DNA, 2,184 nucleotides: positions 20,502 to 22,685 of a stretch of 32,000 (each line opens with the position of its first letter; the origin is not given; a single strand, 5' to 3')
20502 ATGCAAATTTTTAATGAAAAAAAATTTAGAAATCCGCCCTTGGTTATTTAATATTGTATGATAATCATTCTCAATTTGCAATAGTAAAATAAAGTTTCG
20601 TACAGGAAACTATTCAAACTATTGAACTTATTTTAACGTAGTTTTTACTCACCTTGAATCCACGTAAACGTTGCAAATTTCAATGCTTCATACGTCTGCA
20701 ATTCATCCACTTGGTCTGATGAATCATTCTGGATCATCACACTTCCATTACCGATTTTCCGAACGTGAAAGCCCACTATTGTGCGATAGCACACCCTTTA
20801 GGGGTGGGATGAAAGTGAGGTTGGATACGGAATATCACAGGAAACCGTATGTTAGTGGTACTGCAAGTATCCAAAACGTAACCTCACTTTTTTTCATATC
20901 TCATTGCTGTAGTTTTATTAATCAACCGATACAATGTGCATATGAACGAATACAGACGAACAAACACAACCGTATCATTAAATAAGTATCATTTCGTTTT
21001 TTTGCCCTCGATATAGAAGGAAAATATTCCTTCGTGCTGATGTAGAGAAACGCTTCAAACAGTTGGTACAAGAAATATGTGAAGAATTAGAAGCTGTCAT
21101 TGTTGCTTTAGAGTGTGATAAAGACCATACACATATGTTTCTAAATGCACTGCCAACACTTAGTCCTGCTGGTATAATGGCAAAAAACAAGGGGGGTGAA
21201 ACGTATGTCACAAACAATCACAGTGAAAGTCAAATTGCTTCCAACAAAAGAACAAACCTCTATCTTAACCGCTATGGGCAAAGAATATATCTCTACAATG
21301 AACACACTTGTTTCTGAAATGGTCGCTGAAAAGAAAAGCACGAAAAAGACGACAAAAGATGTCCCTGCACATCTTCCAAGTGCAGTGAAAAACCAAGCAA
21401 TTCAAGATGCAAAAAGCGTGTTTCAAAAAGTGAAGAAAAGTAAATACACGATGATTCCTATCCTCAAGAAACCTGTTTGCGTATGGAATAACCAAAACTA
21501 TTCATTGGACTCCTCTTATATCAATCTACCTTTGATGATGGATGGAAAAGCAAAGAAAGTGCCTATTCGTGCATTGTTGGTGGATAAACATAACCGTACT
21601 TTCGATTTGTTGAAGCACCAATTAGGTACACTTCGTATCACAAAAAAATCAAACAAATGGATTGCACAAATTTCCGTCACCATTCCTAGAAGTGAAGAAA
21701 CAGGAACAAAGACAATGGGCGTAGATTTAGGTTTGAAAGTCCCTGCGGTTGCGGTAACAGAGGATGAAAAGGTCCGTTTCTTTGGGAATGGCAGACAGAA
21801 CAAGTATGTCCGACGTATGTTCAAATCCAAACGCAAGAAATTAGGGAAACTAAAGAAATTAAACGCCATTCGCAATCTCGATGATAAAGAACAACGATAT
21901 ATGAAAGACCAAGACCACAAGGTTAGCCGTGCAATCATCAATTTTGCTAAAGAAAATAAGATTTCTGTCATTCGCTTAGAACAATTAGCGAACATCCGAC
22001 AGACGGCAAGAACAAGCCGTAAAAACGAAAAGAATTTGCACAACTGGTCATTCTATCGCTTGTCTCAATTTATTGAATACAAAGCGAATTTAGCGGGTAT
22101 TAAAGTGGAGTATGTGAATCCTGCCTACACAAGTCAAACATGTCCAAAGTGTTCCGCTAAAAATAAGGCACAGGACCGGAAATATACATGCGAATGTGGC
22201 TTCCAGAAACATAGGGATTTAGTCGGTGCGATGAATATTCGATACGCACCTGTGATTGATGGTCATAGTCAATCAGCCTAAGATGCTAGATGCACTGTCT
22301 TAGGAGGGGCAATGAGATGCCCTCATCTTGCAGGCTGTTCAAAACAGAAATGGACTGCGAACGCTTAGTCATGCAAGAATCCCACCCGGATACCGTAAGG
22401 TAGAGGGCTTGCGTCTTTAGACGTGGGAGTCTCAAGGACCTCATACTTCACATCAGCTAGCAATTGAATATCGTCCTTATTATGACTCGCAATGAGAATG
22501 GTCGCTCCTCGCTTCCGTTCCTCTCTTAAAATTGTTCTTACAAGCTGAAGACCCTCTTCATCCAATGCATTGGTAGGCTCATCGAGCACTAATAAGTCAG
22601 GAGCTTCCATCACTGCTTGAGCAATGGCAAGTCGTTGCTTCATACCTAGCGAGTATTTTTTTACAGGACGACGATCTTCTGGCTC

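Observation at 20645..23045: IS605-family element splits a BcrA/LanF-type ABC ATPase gene, and in-silico excision at TTAC|...TCAA| restores the reading frame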

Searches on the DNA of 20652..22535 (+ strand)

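Call 41: search_dna_similar(query=window:20652-22535:+, collection=plasmids, mode=distant, max_rows=15)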
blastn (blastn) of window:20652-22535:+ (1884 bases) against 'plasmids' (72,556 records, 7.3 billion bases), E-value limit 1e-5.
In 1 record(s) the limit of 40 matching pieces per record was reached: places in those records are undercounted.
Records with a match: 223; places in all: 374; records where one place covers at least 80% of the query: 82.
Best place of each record, by identity: 90-95% 2; 80-90% 55; 60-80% 166.
By first word of the organism name: Bacillus 170; Enterococcus 20; Clostridium 18; Paenibacillus 6; Clostridioides 4; Aneurinibacillus 1; Klebsiella 1; Brevibacillus 1; Staphylococcus 1; Peptoclostridium 1.
By predicted mobility (MOB-suite, as given by PLSDB): non-mobilizable 164; conjugative 38; mobilizable 21.
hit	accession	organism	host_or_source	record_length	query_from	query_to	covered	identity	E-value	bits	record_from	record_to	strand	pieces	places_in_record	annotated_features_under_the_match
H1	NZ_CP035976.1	Bacillus mycoides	cell culture,soil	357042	94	1784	89%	83.3%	0e+0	1742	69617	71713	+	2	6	RNA-guided endonuclease TnpB family protein | tnpA: IS200/IS605 family transposase | hypothetical protein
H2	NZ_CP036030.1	Bacillus mycoides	cell culture,soil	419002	96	1784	89%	83.3%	0e+0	1743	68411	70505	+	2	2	RNA-guided endonuclease TnpB family protein | tnpA: IS200/IS605 family transposase | hypothetical protein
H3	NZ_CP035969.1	Bacillus mycoides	cell culture,soil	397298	96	1784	89%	83.1%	0e+0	1729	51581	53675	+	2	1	RNA-guided endonuclease TnpB family protein | tnpA: IS200/IS605 family transposase | hypothetical protein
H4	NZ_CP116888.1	Aneurinibacillus sp. Ricciae_BoGa-3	whole organism,Plant material,Lab grown ...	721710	97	1784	90%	80.3%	0e+0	1536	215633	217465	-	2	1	tnpA: IS200/IS605 family transposase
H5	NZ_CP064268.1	Bacillus pseudomycoides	cell culture,Zoo wolf area soil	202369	97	1784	89%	80.9%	0e+0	1557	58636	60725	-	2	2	transposase | tnpA: IS200/IS605 family transposase | hypothetical protein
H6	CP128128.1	Bacillus cereus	bacterial isolate,pine forrest soil ...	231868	97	1784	89%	80.8%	0e+0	1548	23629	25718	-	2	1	transposase | tnpA: IS200/IS605 family transposase | hypothetical protein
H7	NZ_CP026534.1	Bacillus velezensis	soybean,P\Prokaryote,fermented food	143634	99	1784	89%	78.7%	0e+0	1399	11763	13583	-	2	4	RNA-guided endonuclease TnpB family protein | tnpA: IS200/IS605 family transposase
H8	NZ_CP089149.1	Bacillus subtilis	single cell,Nuruk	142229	99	1784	89%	78.7%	0e+0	1399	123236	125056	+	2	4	RNA-guided endonuclease TnpB family protein | tnpA: IS200/IS605 family transposase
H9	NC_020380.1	Bacillus thuringiensis serovar thuringiensis str. IS5056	-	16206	144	1802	88%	76.4%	0e+0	1189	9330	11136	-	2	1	tnpA: IS200/IS605 family transposase | M48 family metalloprotease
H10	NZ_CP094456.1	Bacillus sp. ZJS3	cell culture,biological soil crust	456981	144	1784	87%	77.1%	0e+0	1258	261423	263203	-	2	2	tnpA: IS200/IS605 family transposase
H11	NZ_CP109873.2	Bacillus cereus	pepper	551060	144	1784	87%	76.6%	0e+0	1197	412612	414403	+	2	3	RNA-guided endonuclease TnpB family protein | tnpA: IS200/IS605 family transposase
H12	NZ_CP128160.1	Bacillus sp. DX3.1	bacterial isolate,field soil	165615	145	1784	87%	76.7%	0e+0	1218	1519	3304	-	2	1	transposase | tnpA: IS200/IS605 family transposase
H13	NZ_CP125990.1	Bacillus cereus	cell culture,soil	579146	144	1784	87%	76.6%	0e+0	1192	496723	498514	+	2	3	transposase | tnpA: IS200/IS605 family transposase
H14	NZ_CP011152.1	Bacillus cereus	cell culture,soil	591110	144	1784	87%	76.5%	0e+0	1194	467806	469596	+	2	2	RNA-guided endonuclease TnpB family protein | tnpA: IS200/IS605 family transposase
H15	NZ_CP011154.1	Bacillus cereus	cell culture,soil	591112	144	1784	87%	76.5%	0e+0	1194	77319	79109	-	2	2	RNA-guided endonuclease TnpB family protein | tnpA: IS200/IS605 family transposase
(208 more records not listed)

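Call 48: get_annotated_region(hit=H7, flank=600)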
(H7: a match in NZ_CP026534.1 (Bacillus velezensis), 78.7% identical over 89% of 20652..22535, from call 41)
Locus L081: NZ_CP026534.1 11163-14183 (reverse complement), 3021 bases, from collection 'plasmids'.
description: Bacillus velezensis strain DKU_NT_04 plasmid p1_DKU_NT_04, complete sequence
organism: Bacillus velezensis (NCBI taxid 492670)
taxonomy: Bacteria; Bacillota; Bacilli; Bacillales; Bacillaceae; Bacillus; Bacillus velezensis
host: -; source: soybean,P\Prokaryote,fermented food; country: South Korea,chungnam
typing (MOB-suite, as given by PLSDB): non-mobilizable
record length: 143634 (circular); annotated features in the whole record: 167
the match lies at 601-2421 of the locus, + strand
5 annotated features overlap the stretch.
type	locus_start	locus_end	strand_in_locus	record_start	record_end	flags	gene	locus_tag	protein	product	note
CDS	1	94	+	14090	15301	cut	-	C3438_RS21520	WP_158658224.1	competence protein CoiA family protein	-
CDS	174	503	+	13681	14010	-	-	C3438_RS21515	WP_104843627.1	hypothetical protein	-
CDS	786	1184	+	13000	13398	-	tnpA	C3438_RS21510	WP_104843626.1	IS200/IS605 family transposase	-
CDS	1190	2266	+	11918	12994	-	-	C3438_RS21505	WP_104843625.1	RNA-guided endonuclease TnpB family protein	-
CDS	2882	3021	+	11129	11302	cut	-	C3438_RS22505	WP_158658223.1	hypothetical protein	-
